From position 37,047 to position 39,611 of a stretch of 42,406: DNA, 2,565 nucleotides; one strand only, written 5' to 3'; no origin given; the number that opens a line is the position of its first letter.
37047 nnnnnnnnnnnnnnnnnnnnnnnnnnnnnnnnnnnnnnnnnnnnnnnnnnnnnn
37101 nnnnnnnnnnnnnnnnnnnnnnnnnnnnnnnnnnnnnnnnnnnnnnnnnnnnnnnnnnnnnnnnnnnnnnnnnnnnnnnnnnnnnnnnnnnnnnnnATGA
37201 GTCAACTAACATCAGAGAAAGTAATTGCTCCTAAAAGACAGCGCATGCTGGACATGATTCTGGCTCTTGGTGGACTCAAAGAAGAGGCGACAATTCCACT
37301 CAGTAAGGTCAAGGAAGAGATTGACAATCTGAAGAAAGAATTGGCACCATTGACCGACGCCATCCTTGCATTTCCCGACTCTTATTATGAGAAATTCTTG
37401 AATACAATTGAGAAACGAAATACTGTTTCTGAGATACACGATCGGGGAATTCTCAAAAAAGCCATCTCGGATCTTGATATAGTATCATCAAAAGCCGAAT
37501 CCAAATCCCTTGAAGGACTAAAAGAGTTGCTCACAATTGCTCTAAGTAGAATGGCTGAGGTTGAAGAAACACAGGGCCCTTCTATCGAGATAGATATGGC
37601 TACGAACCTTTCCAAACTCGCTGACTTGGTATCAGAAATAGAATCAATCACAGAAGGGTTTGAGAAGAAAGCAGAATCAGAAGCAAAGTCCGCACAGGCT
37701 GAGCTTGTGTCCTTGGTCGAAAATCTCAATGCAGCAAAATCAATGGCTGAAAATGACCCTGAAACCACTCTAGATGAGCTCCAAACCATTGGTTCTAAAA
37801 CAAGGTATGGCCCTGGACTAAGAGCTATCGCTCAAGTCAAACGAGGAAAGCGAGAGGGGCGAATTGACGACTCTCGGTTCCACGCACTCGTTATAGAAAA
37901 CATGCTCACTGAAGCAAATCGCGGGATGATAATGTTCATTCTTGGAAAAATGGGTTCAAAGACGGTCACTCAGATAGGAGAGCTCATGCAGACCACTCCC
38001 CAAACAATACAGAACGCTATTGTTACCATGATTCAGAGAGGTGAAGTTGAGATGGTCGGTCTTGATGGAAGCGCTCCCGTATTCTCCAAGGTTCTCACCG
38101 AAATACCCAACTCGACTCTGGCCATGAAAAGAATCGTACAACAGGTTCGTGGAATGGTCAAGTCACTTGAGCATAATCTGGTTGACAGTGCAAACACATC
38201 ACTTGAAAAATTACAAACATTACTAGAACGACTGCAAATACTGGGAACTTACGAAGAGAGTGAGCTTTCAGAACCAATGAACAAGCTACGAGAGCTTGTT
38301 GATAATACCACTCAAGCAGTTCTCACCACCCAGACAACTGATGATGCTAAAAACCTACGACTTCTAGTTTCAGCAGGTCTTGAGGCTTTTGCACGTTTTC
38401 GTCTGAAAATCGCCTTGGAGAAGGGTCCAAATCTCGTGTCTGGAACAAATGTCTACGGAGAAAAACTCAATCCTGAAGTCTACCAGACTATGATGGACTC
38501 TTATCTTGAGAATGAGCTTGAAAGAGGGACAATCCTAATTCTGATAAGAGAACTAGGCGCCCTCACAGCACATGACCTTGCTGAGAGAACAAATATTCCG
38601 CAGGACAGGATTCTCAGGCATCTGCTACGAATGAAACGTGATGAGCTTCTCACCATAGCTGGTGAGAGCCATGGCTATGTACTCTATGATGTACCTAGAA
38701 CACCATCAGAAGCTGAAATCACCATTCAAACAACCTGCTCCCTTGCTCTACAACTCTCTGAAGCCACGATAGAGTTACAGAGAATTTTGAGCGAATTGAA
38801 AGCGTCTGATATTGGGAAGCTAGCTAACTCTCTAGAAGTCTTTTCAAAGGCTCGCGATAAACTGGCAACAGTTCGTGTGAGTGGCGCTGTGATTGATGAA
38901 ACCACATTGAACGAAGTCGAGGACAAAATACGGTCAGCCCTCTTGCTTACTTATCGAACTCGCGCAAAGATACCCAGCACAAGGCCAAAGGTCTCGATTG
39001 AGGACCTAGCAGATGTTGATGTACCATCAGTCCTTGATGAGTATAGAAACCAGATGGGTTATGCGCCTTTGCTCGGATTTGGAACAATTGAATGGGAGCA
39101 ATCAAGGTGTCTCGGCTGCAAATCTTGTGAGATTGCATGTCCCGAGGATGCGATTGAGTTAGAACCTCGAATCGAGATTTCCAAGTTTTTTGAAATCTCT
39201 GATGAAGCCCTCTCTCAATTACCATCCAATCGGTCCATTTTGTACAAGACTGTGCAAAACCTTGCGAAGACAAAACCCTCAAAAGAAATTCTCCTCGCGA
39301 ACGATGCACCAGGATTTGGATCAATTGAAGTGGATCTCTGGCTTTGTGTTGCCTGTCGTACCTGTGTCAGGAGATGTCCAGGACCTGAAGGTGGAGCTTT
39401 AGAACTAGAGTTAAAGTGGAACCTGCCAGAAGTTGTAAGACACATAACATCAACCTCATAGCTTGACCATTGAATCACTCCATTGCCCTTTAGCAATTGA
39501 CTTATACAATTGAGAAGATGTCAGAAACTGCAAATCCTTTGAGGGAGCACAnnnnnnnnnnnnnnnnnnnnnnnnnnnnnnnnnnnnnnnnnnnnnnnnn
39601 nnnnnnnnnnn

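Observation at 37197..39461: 754-aa protein combining two winged-helix-like modules with a split two-cluster ferredoxin domain, translationally coupled to HdrA::MvhD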

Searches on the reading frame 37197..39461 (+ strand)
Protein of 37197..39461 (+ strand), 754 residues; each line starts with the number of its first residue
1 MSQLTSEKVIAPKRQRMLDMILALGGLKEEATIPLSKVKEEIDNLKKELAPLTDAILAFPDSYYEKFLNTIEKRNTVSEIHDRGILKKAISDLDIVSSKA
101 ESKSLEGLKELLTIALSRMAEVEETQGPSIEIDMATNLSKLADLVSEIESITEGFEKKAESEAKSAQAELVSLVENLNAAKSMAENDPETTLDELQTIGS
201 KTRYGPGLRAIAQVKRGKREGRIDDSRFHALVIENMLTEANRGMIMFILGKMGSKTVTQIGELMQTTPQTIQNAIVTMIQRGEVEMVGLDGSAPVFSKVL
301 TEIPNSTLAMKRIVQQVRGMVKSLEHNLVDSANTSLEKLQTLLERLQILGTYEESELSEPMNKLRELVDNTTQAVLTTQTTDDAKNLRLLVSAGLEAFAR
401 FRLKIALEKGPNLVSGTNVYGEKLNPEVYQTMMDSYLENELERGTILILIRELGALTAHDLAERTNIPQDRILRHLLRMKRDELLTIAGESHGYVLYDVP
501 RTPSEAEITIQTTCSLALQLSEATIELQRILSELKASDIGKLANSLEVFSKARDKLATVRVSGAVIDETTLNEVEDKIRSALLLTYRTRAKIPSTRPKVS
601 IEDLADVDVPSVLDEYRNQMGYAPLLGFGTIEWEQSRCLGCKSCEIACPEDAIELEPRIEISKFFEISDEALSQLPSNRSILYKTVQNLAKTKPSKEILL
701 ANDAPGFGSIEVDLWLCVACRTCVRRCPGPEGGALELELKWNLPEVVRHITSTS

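Call 4: search_protein_families(library=pfam, proteins=[window:37197-39461:+], max_evalue=0.01)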
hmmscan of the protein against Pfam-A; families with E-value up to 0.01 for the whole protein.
window:37197-39461:+ (754 aa): 15 families
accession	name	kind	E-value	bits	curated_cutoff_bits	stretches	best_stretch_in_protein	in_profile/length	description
PF12838.12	Fer4_7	-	5.3e-09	36.9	27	1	637-728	1-49/52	4Fe-4S dicluster domain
PF13187.11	Fer4_9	-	1.6e-08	34.9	27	2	631-653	34-52/52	4Fe-4S dicluster domain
PF12837.12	Fer4_6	-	2.6e-08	33.8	25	1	631-653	2-24/24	4Fe-4S binding domain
PF13237.11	Fer4_10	-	1.5e-07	31.7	25.5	1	634-658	5-31/53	4Fe-4S dicluster domain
PF00037.32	Fer4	-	2.5e-07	30.7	21.1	1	632-654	2-24/24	4Fe-4S binding domain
PF12802.13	MarR_2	-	3.2e-07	30.8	27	0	245-285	10-51/61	MarR family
PF12797.12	Fer4_2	-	4.2e-07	30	24.5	1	632-650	4-22/22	4Fe-4S binding domain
PF13484.11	Fer4_16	-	1e-05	26.6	30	1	637-664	1-29/66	4Fe-4S double cluster binding domain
PF13183.11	Fer4_8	-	1e-05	26.4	27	1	635-728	2-65/68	4Fe-4S dicluster domain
PF01047.28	MarR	-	2.5e-05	24.5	24.6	0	242-282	5-45/59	MarR family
PF14697.11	Fer4_21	-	9.8e-05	22.9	35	1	635-655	5-28/59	4Fe-4S dicluster domain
PF13534.11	Fer4_17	-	0.00027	21.9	22.2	0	636-651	44-59/61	4Fe-4S dicluster domain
PF01022.26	HTH_5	-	0.0019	18.5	22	0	446-484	7-44/47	Bacterial regulatory protein, arsR family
PF01978.25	TrmB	-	0.0027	18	25.6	0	448-489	16-56/68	Sugar-specific transcriptional regulator TrmB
PF13412.12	HTH_24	-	0.0052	16.8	21.9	0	446-485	8-47/48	Winged helix-turn-helix DNA-binding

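Call 6: search_protein_families(library=ncbifam, proteins=[window:37197-39461:+], max_evalue=0.01)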
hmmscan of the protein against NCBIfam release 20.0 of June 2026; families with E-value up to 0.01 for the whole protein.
window:37197-39461:+ (754 aa): 36 families (the best 25 are shown)
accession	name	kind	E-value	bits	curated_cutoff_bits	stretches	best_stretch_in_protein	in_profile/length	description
TIGR02951.1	DMSO_dmsB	equivalog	5.2e-07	29.8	214.1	1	629-658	88-117/161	DMSO/selenate family reductase complex B subunit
TIGR01971.1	NuoI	subfamily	4.1e-06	26.4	113.05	1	634-663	79-108/121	NADH-quinone oxidoreductase, chain I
NF007658.0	PRK10330.1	equivalog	5.8e-06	25.9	260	1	631-658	82-109/181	electron transport protein HydN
NF007205.0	PRK09626.1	equivalog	6e-06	26.2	93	1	635-672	53-89/105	2-oxoglutarate-acceptor oxidoreductase subunit OorD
NF009053.0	PRK12387.1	subfamily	8.2e-06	25.7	204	1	631-657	33-59/180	formate hydrogenlyase complex iron-sulfur subunit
NF033788.1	HTH_metalloreg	subfamily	1.1e-05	25.1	55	1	443-486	13-56/77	metalloregulator ArsR/SmtB family transcription factor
NF006221.0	PRK08348.1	subfamily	3.5e-05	23.5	124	0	629-659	37-67/136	NADH-plastoquinone oxidoreductase subunit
NF045874.1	Vhu_polyferre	exception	4.1e-05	22.5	600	1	637-736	227-310/381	F420-non-reducing hydrogenase associated-polyferredoxin VhuB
NF042909.1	FMH_DH_FwdF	exception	6.2e-05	22.3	375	1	631-728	94-191/336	tungsten-dependent formylmethanofuran dehydrogenase subunit FwdF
NF007528.0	PRK10141.1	subfamily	6.7e-05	22.7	97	1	442-514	17-89/117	metalloregulator ArsR/SmtB family transcription factor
NF042987.1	OGOR_delta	exception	0.00012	22.2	125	0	696-728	12-44/89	2-oxoglutarate ferredoxin oxidoreductase subunit delta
NF008134.0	PRK10882.1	equivalog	0.00013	21.2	263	0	629-649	137-157/329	hydrogenase 2 operon protein HybA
NF040864.1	HgcB_ferredoxin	equivalog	0.00024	20.9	99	0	629-656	7-34/93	mercury methylation ferredoxin HgcB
NF004536.0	PRK05888.1-1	equivalog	0.00024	20.5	212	1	635-664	96-125/180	NADH-quinone oxidoreductase subunit NuoI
NF005503.0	PRK07118.1-2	equivalog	0.00044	19.6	252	0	634-658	165-189/292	RnfABCDGE type electron transport complex subunit B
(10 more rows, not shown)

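Call 7: search_solved_structures(query=window:37197-39461:+, max_evalue=1, show_alignments=2)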
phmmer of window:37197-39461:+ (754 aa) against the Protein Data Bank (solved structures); distinct sequences matched with E-value up to 1: 94 (the best 60 are shown).
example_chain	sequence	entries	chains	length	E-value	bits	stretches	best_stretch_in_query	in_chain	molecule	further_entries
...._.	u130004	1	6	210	0.00035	22.8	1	633-673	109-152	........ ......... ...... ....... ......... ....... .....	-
8jw0_c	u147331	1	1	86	0.0033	19.6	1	637-657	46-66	Photosystem I PsaC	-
7bkb_L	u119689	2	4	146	0.0044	19.2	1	632-657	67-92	Formylmethanofuran dehydrogenase, subunit G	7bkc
9hyu_C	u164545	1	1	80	0.0053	18.9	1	637-663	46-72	Photosystem I iron-sulfur center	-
8jze_c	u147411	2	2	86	0.0067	18.6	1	637-657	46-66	Photosystem I PsaC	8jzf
7qco_C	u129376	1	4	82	0.01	17.9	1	636-656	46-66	Photosystem I iron-sulfur center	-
5gpn_b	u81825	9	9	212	0.013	17.6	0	635-661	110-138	NADH dehydrogenase [ubiquinone] iron-sulfur protein 8 | NADH dehydrogenase [ubiquinone] iron-sulfur protein 8, mitochondrial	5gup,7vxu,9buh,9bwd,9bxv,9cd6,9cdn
7s3d_C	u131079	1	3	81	0.013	17.6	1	636-656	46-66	PsaC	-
1jb0_C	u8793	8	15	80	0.014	17.5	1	636-655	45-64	PHOTOSYSTEM I IRON-SULFUR CENTER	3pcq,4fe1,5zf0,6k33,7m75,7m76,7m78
5lc5_I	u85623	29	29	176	0.015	17.4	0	635-662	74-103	NADH dehydrogenase [ubiquinone] iron-sulfur protein 8, mitochondrial | Mitochondrial complex I, TYKY subunit | NADH:ubiquinone oxidoreductase core subunit S8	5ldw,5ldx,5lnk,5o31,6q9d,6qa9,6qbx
6pnj_C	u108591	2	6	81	0.015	17.4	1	636-655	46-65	Photosystem I iron-sulfur center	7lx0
7coy_aC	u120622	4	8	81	0.015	17.4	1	636-655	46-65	Photosystem I iron-sulfur center | Photosystem I protein PsaC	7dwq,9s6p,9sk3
10eg_C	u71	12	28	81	0.015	17.4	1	636-655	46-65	Photosystem I iron-sulfur center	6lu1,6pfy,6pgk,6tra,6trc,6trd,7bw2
6tcl_C1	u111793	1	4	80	0.015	17.4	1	636-655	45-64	Photosystem I iron-sulfur center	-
6jeo_aC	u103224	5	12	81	0.016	17.3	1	636-655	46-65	Photosystem I iron-sulfur center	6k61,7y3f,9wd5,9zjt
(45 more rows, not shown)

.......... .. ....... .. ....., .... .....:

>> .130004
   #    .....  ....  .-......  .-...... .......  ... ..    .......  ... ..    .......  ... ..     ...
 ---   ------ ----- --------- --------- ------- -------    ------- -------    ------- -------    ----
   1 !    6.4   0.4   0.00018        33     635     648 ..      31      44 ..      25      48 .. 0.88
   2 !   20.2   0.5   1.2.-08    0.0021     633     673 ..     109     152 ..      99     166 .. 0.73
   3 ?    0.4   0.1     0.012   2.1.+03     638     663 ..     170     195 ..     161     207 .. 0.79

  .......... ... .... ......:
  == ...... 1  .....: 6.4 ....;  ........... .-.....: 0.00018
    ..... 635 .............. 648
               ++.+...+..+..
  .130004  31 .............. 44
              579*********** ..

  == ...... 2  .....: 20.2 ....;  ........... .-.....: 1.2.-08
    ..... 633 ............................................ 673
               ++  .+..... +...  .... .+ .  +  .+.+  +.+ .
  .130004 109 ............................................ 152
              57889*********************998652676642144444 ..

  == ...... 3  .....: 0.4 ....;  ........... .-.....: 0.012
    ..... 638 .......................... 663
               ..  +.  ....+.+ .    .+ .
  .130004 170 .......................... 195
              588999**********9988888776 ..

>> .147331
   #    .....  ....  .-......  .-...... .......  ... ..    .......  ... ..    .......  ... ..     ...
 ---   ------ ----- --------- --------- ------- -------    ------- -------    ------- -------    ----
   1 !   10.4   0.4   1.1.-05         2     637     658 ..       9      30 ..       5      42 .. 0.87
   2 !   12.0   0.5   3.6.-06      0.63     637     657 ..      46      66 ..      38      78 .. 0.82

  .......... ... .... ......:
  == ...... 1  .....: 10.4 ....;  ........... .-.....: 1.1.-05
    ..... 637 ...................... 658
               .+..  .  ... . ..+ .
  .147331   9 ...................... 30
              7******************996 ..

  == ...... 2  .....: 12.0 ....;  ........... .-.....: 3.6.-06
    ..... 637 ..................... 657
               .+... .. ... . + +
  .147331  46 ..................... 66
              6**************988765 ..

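Call 8: find_homologous_proteins(query=window:37197-39461:+)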
Query window:37197-39461:+ (754 aa): 247 proteins with E <= 0.001 among 8000 candidates; the best 120 are listed.
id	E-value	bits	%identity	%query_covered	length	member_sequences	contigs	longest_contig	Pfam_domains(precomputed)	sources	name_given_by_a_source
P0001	0.0e+0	1517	93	100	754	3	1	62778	PF12797.13,PF12837.13,PF00037.33,PF13484.12,PF12838.13,PF13237.12,PF13183.12,PF13187.12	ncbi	-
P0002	0.0e+0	1329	81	100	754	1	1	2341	PF12797.13,PF12837.13,PF00037.33,PF12838.13,PF12802.14,PF13237.12,PF13187.12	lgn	-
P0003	0.0e+0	1329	80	99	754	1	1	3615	PF14697.12,PF12797.13,PF12837.13,PF00037.33,PF13484.12,PF12838.13,PF13237.12,PF13183.12,PF13187.12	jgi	jgi:ferredoxin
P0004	0.0e+0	1326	80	100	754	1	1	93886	PF12797.13,PF12837.13,PF00037.33,PF12838.13,PF12802.14,PF13237.12,PF13187.12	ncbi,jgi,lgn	-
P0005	0.0e+0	1325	81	100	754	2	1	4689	PF12797.13,PF12837.13,PF00037.33,PF12838.13,PF12802.14,PF13183.12,PF13187.12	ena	-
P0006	0.0e+0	1322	80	100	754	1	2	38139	PF12797.13,PF12837.13,PF00037.33,PF13484.12,PF12838.13,PF12802.14,PF13237.12,PF13183.12,PF13187.12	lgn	-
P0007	0.0e+0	1321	81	100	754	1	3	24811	PF12797.13,PF12837.13,PF00037.33,PF12838.13,PF12802.14,PF13187.12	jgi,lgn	jgi:ferredoxin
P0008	0.0e+0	1321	81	100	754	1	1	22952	PF12797.13,PF12837.13,PF00037.33,PF12838.13,PF12802.14,PF13187.12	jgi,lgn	jgi:ferredoxin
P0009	0.0e+0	1320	80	100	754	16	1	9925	PF12797.13,PF12837.13,PF00037.33,PF12838.13,PF12802.14,PF13187.12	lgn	-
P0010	0.0e+0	1319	81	100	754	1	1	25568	PF12797.13,PF12837.13,PF00037.33,PF12838.13,PF12802.14,PF13187.12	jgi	jgi:ferredoxin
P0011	0.0e+0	1318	80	100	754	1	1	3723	PF12797.13,PF12837.13,PF00037.33,PF12838.13,PF12802.14,PF13183.12,PF13187.12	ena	-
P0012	0.0e+0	1318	80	100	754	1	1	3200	PF12797.13,PF12837.13,PF00037.33,PF12838.13,PF13187.12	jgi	-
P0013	0.0e+0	1317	81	100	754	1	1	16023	PF12797.13,PF12837.13,PF00037.33,PF12838.13,PF12802.14,PF13187.12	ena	-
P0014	0.0e+0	1317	80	100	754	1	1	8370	PF12837.13,PF00037.33,PF12838.13,PF13187.12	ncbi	-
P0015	0.0e+0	1317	81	100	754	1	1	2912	PF12797.13,PF12837.13,PF00037.33,PF12838.13,PF12802.14,PF13187.12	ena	-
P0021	0.0e+0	1308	80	100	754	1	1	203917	PF12797.13,PF12837.13,PF00037.33,PF12838.13,PF13237.12,PF13183.12,PF13187.12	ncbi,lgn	ncbi:MAG: 4Fe-4S dicluster domain-containing protein [Candidatus Sifarchaeia archaeon]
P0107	0.0e+0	1162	71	100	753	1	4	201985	PF01047.29,PF12797.13,PF12837.13,PF00037.33,PF12838.13,PF12802.14,PF13183.12,PF13187.12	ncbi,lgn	ncbi:MAG: 4Fe-4S dicluster domain-containing protein [Candidatus Thorarchaeota archaeon]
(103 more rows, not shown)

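Call 12: find_encoding_contigs(protein=P0107, flank=10000, max_places=2)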
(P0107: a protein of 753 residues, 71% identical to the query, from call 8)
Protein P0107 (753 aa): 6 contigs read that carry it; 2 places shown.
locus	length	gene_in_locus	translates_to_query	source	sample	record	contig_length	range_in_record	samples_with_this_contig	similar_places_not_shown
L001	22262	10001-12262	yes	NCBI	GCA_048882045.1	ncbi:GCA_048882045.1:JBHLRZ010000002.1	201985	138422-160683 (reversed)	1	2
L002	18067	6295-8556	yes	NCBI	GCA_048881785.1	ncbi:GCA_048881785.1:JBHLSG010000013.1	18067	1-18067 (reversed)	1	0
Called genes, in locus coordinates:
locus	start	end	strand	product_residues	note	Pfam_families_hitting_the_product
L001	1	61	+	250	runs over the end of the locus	PF14382:ECR1_N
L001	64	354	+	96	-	PF13656:RNA_pol_L_2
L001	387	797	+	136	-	PF11469:Ribonucleas_3_2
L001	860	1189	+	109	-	PF02150:Zn_ribbon_RPB9, PF01096:Zn_ribbon_TFIIS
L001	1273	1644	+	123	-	PF15490:Ten1_2 (weak)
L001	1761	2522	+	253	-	PF00705:PCNA_N, PF02144:Rad1 (faint), PF02747:PCNA_C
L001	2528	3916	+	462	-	PF01896:DNA_primase_S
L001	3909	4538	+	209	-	PF22090:Gins51_C (weak)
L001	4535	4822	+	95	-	-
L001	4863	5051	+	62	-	-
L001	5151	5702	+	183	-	PF13237:Fer4_10 (weak), PF12838:Fer4_7 (weak), PF13183:Fer4_8, PF13187:Fer4_9 (weak), PF13534:Fer4_17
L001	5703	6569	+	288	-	PF02754:CCG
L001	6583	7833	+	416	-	PF00070:Pyr_redox (faint), PF00890:FAD_binding_2 (weak), PF01134:GIDA (weak), PF01266:DAO (faint), PF01494:FAD_binding_3 (weak), PF07992:Pyr_redox_2 (faint), PF12831:FAD_oxidored, PF13450:NAD_binding_8 (weak)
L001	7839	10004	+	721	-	PF13738:Pyr_redox_3 (weak), PF00070:Pyr_redox (faint), PF01134:GIDA (weak), PF07992:Pyr_redox_2, PF12838:Fer4_7, PF13187:Fer4_9 (weak), PF13237:Fer4_10 (weak), PF02662:FlpD, +3 more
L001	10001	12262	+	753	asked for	PF01047:MarR (faint), PF12802:MarR_2 (faint), PF13183:Fer4_8 (faint), PF13187:Fer4_9 (faint), PF00037:Fer4 (faint), PF12797:Fer4_2 (faint), PF12837:Fer4_6 (weak), PF12838:Fer4_7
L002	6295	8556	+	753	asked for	PF01047:MarR (faint), PF12802:MarR_2 (faint), PF13183:Fer4_8 (faint), PF13187:Fer4_9 (faint), PF00037:Fer4 (faint), PF12797:Fer4_2 (faint), PF12837:Fer4_6 (weak), PF12838:Fer4_7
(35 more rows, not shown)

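Call 13: find_encoding_contigs(protein=P0021, flank=10000, max_places=2)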
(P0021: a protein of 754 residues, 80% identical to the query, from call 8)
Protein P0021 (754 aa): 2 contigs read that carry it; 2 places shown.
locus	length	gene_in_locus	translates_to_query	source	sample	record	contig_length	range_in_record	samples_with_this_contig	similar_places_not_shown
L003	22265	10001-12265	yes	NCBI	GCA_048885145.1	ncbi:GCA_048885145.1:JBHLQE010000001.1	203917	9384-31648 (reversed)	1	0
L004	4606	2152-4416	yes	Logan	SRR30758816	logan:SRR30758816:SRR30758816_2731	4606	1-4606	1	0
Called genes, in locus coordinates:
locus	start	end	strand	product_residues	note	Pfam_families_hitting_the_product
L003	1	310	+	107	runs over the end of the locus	PF02150:Zn_ribbon_RPB9, PF01096:Zn_ribbon_TFIIS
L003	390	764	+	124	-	-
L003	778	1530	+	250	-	PF00705:PCNA_N, PF02144:Rad1 (faint), PF02747:PCNA_C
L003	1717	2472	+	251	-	PF00705:PCNA_N, PF02747:PCNA_C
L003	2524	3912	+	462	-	PF01896:DNA_primase_S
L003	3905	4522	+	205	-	PF22090:Gins51_C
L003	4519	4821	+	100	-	-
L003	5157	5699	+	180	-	PF13183:Fer4_8, PF13237:Fer4_10 (weak), PF12838:Fer4_7 (faint), PF13187:Fer4_9 (weak), PF13534:Fer4_17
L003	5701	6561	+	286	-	PF02754:CCG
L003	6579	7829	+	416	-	PF00070:Pyr_redox (faint), PF00890:FAD_binding_2, PF01134:GIDA (faint), PF01266:DAO (weak), PF01494:FAD_binding_3 (weak), PF07992:Pyr_redox_2 (weak), PF12831:FAD_oxidored, PF13450:NAD_binding_8 (weak), +2 more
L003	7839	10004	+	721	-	PF07992:Pyr_redox_2, PF13738:Pyr_redox_3 (weak), PF00070:Pyr_redox (weak), PF01134:GIDA (weak), PF12831:FAD_oxidored (weak), PF13450:NAD_binding_8 (weak), PF12838:Fer4_7, PF02662:FlpD, +6 more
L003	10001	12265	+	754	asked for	PF13183:Fer4_8 (faint), PF13187:Fer4_9 (faint), PF00037:Fer4 (faint), PF12797:Fer4_2 (faint), PF12837:Fer4_6 (faint), PF12838:Fer4_7, PF13237:Fer4_10 (faint)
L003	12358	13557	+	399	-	PF02771:Acyl-CoA_dh_N, PF02770:Acyl-CoA_dh_M, PF00441:Acyl-CoA_dh_1, PF22924:ACOX_C_alpha1 (weak), PF08028:Acyl-CoA_dh_2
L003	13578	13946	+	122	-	PF00190:Cupin_1 (weak), PF02311:AraC_binding (weak), PF07883:Cupin_2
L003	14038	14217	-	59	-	-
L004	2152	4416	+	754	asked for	PF13183:Fer4_8 (faint), PF13187:Fer4_9 (faint), PF00037:Fer4 (faint), PF12797:Fer4_2 (faint), PF12837:Fer4_6 (faint), PF12838:Fer4_7, PF13237:Fer4_10 (faint)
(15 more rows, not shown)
